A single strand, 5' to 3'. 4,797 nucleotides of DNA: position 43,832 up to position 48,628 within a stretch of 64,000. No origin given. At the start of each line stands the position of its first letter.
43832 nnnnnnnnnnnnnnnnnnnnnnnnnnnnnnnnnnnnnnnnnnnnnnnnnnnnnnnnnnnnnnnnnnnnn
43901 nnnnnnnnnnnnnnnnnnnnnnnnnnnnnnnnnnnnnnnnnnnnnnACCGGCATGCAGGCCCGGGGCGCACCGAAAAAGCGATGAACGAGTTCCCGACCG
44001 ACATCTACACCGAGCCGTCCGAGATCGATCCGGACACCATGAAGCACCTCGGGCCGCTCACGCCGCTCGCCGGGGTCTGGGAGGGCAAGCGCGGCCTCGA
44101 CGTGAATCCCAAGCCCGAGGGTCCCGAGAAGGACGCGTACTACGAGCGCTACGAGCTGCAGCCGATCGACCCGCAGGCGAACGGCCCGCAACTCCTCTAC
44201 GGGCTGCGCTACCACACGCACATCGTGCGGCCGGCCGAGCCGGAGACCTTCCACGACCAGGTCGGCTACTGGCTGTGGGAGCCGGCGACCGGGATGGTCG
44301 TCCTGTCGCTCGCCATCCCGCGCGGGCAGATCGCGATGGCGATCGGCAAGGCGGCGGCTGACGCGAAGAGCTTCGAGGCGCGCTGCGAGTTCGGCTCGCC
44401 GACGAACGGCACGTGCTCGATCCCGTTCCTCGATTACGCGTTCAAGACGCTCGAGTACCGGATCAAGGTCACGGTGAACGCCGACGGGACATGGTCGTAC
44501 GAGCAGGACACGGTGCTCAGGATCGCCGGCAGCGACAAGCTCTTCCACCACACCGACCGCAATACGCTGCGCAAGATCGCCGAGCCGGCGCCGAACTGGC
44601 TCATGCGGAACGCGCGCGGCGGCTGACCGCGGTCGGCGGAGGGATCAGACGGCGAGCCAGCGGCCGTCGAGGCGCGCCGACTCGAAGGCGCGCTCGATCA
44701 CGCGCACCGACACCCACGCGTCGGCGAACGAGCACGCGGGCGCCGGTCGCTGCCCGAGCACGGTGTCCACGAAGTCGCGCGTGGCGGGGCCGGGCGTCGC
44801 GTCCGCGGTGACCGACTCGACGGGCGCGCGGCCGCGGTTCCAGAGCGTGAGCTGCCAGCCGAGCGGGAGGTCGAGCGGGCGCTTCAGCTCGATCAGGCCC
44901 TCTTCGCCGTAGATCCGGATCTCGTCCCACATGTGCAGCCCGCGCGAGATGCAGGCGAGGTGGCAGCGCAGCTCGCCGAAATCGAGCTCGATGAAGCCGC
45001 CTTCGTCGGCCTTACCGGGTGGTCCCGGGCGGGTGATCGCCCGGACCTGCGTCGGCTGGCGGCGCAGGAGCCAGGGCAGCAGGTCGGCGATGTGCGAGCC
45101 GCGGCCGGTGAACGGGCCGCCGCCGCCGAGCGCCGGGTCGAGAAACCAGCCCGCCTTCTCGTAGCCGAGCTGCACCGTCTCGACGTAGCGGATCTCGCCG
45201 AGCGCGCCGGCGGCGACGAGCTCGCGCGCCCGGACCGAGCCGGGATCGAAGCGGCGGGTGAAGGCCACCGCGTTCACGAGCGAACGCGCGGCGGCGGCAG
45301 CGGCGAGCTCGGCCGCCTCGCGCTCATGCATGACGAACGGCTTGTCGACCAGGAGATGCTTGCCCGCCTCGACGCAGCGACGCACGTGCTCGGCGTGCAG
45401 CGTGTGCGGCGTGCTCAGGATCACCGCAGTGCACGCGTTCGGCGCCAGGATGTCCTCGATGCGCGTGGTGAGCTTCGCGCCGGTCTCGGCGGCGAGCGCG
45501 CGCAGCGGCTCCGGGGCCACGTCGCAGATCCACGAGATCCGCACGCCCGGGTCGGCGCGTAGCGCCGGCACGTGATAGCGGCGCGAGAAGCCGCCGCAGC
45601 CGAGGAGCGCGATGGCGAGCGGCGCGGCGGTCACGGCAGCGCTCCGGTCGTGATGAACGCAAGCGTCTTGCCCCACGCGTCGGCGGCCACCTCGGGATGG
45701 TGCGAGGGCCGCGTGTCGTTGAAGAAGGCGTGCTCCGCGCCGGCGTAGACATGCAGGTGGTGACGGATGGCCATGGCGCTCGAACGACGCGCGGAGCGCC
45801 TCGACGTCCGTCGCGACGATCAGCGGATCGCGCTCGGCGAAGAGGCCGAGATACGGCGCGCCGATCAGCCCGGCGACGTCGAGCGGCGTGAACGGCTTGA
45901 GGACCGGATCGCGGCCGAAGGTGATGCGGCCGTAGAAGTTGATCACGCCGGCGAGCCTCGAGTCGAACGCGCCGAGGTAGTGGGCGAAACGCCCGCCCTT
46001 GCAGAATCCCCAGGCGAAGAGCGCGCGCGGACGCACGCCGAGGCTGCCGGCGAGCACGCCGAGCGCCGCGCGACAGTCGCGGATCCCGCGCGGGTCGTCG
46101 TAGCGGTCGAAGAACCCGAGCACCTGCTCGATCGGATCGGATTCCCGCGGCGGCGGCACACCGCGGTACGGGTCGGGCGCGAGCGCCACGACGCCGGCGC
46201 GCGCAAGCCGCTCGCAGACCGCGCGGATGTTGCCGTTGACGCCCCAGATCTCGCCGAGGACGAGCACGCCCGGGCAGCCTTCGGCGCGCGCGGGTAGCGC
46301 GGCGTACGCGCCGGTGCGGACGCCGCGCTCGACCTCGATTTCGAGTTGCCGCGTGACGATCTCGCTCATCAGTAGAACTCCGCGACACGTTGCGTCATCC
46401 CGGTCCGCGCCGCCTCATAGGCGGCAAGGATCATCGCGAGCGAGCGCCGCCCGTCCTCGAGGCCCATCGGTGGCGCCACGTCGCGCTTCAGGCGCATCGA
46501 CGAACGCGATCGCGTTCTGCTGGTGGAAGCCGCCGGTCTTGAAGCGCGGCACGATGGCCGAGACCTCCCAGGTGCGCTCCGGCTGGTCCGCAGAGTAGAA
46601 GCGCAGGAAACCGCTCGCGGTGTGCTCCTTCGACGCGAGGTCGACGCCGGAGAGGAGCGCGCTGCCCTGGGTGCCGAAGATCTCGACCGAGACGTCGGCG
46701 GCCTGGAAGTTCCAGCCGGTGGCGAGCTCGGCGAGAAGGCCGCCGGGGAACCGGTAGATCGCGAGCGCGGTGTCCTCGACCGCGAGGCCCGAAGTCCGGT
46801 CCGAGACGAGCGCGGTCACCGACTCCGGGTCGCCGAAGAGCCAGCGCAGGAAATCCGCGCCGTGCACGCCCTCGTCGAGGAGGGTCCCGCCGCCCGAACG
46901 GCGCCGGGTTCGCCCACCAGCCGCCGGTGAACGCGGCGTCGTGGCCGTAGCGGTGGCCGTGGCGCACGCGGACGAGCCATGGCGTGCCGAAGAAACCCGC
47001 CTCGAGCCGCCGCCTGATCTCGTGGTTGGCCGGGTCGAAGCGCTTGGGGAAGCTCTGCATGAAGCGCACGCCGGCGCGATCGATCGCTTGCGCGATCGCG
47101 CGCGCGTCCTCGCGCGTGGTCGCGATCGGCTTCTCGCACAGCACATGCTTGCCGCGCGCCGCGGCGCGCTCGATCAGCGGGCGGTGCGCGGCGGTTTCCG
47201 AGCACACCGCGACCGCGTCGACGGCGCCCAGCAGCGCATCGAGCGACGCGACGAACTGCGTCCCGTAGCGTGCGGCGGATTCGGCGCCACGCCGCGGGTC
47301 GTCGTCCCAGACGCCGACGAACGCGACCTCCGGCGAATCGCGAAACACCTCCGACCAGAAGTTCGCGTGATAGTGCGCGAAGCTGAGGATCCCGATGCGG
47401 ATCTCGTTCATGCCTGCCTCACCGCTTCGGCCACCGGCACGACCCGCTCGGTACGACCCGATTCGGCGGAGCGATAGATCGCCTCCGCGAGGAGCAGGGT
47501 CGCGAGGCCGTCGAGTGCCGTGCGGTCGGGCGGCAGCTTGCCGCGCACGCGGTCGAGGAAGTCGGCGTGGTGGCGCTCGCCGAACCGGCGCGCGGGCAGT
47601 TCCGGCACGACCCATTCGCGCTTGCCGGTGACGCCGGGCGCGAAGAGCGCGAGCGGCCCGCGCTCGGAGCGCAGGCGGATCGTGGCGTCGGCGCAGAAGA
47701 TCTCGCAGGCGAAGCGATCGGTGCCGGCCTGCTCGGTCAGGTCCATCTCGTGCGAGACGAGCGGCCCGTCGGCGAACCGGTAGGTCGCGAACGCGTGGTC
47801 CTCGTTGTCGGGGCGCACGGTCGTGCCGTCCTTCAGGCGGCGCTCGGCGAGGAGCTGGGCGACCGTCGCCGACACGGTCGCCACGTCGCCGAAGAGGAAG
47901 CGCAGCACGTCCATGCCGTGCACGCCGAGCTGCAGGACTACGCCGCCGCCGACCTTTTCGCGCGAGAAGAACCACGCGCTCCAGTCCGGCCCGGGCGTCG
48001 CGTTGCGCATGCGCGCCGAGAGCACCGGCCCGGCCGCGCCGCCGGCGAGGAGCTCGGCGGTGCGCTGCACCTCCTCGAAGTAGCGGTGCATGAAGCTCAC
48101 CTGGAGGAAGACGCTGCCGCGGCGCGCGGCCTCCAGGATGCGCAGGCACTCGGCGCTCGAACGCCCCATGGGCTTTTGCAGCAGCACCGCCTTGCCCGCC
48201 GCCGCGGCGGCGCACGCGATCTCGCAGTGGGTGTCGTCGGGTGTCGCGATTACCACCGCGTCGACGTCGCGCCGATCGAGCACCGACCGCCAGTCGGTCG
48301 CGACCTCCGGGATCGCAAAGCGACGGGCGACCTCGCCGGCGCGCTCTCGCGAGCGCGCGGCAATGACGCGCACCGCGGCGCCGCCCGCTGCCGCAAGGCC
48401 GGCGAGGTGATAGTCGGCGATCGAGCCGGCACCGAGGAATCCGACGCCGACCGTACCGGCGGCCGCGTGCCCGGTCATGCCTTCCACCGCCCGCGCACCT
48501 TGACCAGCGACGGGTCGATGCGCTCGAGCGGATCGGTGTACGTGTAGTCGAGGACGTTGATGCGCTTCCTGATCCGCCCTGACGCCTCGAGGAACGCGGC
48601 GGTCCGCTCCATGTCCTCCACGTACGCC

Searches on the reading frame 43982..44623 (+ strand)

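Call 42: search_protein_families(library=ncbifam, proteins=[window:43982-44623:+], max_evalue=0.00001)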
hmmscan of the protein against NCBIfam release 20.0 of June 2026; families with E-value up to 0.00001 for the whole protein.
window:43982-44623:+ (214 aa): 1 family
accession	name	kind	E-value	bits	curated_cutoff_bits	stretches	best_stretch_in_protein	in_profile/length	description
NF040572.1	heme_bind_FMP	domain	5.1e-18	65.7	150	1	23-127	1-132/273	heme-binding protein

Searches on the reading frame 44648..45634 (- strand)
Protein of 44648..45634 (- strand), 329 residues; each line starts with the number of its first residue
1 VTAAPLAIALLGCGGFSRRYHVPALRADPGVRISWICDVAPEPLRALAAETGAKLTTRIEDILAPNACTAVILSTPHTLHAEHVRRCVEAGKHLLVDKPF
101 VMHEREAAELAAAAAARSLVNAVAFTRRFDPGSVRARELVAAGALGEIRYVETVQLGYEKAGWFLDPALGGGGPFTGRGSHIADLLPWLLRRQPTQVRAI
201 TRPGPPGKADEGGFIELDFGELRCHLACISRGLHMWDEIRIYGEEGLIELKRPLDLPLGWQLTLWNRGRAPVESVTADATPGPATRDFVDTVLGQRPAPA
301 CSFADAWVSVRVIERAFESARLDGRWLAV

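Call 16: search_protein_families(library=pfam, proteins=[window:44648-45634:-], max_evalue=0.001)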
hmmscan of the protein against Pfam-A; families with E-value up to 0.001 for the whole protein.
window:44648-45634:- (329 aa): 3 families
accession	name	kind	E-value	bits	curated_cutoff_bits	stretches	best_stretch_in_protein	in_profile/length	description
PF01408.29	GFO_IDH_MocA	-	9.1e-20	72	24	1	8-123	3-118/120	Oxidoreductase family, NAD-binding Rossmann fold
PF22725.1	GFO_IDH_MocA_C3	-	3.7e-17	62.9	27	1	135-249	3-124/124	GFO/IDH/MocA C-terminal domain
PF02894.22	GFO_IDH_MocA_C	-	3.7e-09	37.1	22.9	1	137-321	1-211/218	Oxidoreductase family, C-terminal alpha/beta domain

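Call 17: search_protein_families(library=ncbifam, proteins=[window:44648-45634:-], max_evalue=0.001)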
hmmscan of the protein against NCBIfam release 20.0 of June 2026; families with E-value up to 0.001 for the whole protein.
window:44648-45634:- (329 aa): 8 families
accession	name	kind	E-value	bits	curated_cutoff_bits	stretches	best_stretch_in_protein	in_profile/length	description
TIGR04380.1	myo_inos_iolG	equivalog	1.7e-25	89.6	355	1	6-200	2-195/330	inositol 2-dehydrogenase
NF007574.0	PRK10206.1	equivalog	3.8e-18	65.7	352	1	7-192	4-189/345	oxidoreductase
NF008607.0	PRK11579.1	subfamily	1.1e-17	64.1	330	1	6-153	5-150/346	oxidoreductase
NF041392.1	XylDh_Gfo6_Halo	equivalog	8.1e-16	57.7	350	1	5-252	16-277/350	D-xylose 1-dehydrogenase Gfo6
NF052479.1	LevoglcsnDh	equivalog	3.1e-13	49.2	650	1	37-190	42-202/386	levoglucosan dehydrogenase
NF040723.1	UDP-GlcNAcDh_Arch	equivalog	7e-13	48.8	450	1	10-157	5-150/302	UDP-N-acetylglucosamine 3-dehydrogenase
NF052679.1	InsChiInosDhIolG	equivalog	1.3e-07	31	540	1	27-154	24-154/343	bifunctional inositol 2-dehydrogenase/D-chiro-inositol 1-dehydrogenase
NF058563.1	BT_2159_fam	equivalog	1.8e-06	27.3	650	1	8-151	3-146/350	disaccharide 3-dehydrogenase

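Call 64: search_solved_structures(query=window:44648-45634:-, max_evalue=1e-12)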
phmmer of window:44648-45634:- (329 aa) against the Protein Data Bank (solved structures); distinct sequences matched with E-value up to 1e-12: 24.
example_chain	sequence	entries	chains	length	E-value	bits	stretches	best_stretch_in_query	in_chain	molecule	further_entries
6nor_A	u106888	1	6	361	1.4e-25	93.6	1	6-250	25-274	Putative NAD dependent dehydrogenase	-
6jw6_A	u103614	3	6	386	6.4e-19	71.7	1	3-208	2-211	Dehydrogenase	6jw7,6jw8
7xr9_A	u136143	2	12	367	8.2e-19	71.3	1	5-192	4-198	DgpA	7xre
4koa_A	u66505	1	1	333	2e-17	66.8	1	9-209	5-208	1,5-anhydro-D-fructose reductase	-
3e82_A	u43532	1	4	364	3.5e-17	66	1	6-185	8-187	Putative oxidoreductase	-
3q2i_A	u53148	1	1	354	6.4e-17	65.1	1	5-199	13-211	dehydrogenase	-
2glx_A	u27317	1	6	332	1.2e-16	64.2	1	10-210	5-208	1,5-anhydro-D-fructose reductase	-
3fd8_A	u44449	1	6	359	1.2e-16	64.1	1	8-220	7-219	Oxidoreductase, Gfo/Idh/MocA family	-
3i23_A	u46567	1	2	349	1.4e-16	64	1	8-220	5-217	Oxidoreductase, Gfo/Idh/MocA family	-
3q2k_A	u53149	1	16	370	1.9e-16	63.5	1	6-191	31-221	oxidoreductase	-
3hnp_A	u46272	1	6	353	2e-16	63.4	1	6-220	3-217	Oxidoreductase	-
3f4l_A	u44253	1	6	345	2.2e-16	63.3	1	8-223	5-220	Putative oxidoreductase yhhX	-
7wzd_A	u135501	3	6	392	4.5e-16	62.3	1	11-218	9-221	4,5-dihydroxyphthalate dehydrogenase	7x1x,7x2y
9m3d_B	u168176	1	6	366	8.4e-16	61.4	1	7-192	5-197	DgpA1 from W974-1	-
5a02_A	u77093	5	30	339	9e-16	61.3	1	6-325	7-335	ALDOSE-ALDOSE OXIDOREDUCTASE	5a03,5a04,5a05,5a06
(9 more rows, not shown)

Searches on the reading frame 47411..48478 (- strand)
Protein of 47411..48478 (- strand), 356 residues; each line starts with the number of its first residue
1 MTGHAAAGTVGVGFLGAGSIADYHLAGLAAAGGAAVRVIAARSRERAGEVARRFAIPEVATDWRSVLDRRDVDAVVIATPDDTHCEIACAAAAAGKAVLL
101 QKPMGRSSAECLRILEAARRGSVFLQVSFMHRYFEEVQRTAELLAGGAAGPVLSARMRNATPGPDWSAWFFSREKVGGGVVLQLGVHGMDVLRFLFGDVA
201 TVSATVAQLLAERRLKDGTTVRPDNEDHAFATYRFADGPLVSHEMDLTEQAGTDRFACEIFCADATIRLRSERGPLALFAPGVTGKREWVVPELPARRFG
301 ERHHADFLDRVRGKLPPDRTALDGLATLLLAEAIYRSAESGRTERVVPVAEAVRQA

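Call 16: search_protein_families(library=pfam, proteins=[window:47411-48478:-], max_evalue=0.001)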
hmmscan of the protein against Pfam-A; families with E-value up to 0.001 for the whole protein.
window:47411-48478:- (356 aa): 4 families
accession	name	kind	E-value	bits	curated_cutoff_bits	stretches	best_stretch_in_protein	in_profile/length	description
PF22725.1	GFO_IDH_MocA_C3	-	8e-22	78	27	1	137-268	1-124/124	GFO/IDH/MocA C-terminal domain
PF01408.29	GFO_IDH_MocA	-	1.6e-21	77.7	24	1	11-128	2-119/120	Oxidoreductase family, NAD-binding Rossmann fold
PF02894.22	GFO_IDH_MocA_C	-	2e-16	60.9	22.9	1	142-342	2-214/218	Oxidoreductase family, C-terminal alpha/beta domain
PF03807.23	F420_oxidored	-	7.2e-05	23.8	21.6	1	12-87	2-75/94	NADP oxidoreductase coenzyme F420-dependent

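Call 17: search_protein_families(library=ncbifam, proteins=[window:47411-48478:-], max_evalue=0.001)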
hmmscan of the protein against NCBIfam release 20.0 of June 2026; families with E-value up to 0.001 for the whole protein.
window:47411-48478:- (356 aa): 10 families
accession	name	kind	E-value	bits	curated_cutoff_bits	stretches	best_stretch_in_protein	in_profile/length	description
TIGR04380.1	myo_inos_iolG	equivalog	3.1e-36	124.9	355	1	10-343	2-328/330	inositol 2-dehydrogenase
NF052479.1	LevoglcsnDh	equivalog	1.1e-33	116.5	650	1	9-220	8-226/386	levoglucosan dehydrogenase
NF040723.1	UDP-GlcNAcDh_Arch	equivalog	2e-21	76.8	450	1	9-208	5-190/302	UDP-N-acetylglucosamine 3-dehydrogenase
NF041392.1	XylDh_Gfo6_Halo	equivalog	1.3e-18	66.9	350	1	7-343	14-347/350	D-xylose 1-dehydrogenase Gfo6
NF052679.1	InsChiInosDhIolG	equivalog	2.3e-17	63.1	540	1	9-346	2-327/343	bifunctional inositol 2-dehydrogenase/D-chiro-inositol 1-dehydrogenase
NF008607.0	PRK11579.1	subfamily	5.4e-15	55.2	330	1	9-212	4-205/346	oxidoreductase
NF058561.1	BT_2158_fam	equivalog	4.9e-13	48.5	750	1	47-155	70-180/487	glycoside 3-dehydrogenase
NF007574.0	PRK10206.1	equivalog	1.6e-09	37.3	352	1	14-209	7-200/345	oxidoreductase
NF005063.0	PRK06476.1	equivalog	0.00011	21.9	254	1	12-77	3-67/258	pyrroline-5-carboxylate reductase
NF058563.1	BT_2159_fam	equivalog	0.00075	18.6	650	1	11-164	2-155/350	disaccharide 3-dehydrogenase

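Call 62: search_solved_structures(query=window:47411-48478:-, max_evalue=1e-15)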
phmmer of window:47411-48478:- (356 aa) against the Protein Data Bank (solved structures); distinct sequences matched with E-value up to 1e-15: 24.
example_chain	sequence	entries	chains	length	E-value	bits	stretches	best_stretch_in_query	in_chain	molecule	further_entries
6a3f_A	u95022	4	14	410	3.1e-29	105.4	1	7-242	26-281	Putative dehydrogenase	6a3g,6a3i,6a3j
6ktj_A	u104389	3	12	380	7.8e-26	94.2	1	8-282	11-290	Scyllo-inositol dehydrogenase with L-glucose dehydrogenase activity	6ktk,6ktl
5ya8_A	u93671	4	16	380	9.4e-26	94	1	8-282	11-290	Scyllo-inositol dehydrogenase with L-glucose dehydrogenase activity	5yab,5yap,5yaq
6jw6_A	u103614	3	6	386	2.7e-21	79.3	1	9-346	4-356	Dehydrogenase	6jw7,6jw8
4h3v_A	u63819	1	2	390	5.9e-21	78.2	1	8-213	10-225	Oxidoreductase domain protein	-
6nor_A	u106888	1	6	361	8.1e-21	77.7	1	9-343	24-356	Putative NAD dependent dehydrogenase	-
2glx_A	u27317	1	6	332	1.2e-20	77.2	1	13-344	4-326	1,5-anhydro-D-fructose reductase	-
3ec7_A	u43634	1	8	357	4.2e-20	75.4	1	9-167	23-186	Putative Dehydrogenase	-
9m3d_B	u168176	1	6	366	5.4e-20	75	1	12-196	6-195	DgpA1 from W974-1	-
4koa_A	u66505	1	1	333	9.7e-20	74.2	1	13-218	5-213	1,5-anhydro-D-fructose reductase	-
3ezy_A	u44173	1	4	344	1.1e-19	74.1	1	11-346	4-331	Dehydrogenase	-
5a02_A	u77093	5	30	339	5.7e-19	71.7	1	34-200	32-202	ALDOSE-ALDOSE OXIDOREDUCTASE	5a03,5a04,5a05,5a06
3e18_A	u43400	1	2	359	5.9e-19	71.6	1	15-212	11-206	oxidoreductase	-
3e9m_A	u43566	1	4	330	6.2e-19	71.5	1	11-205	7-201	Oxidoreductase, Gfo/Idh/MocA family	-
4fb5_A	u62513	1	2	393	1.2e-18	70.6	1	11-272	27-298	Probable oxidoreductase protein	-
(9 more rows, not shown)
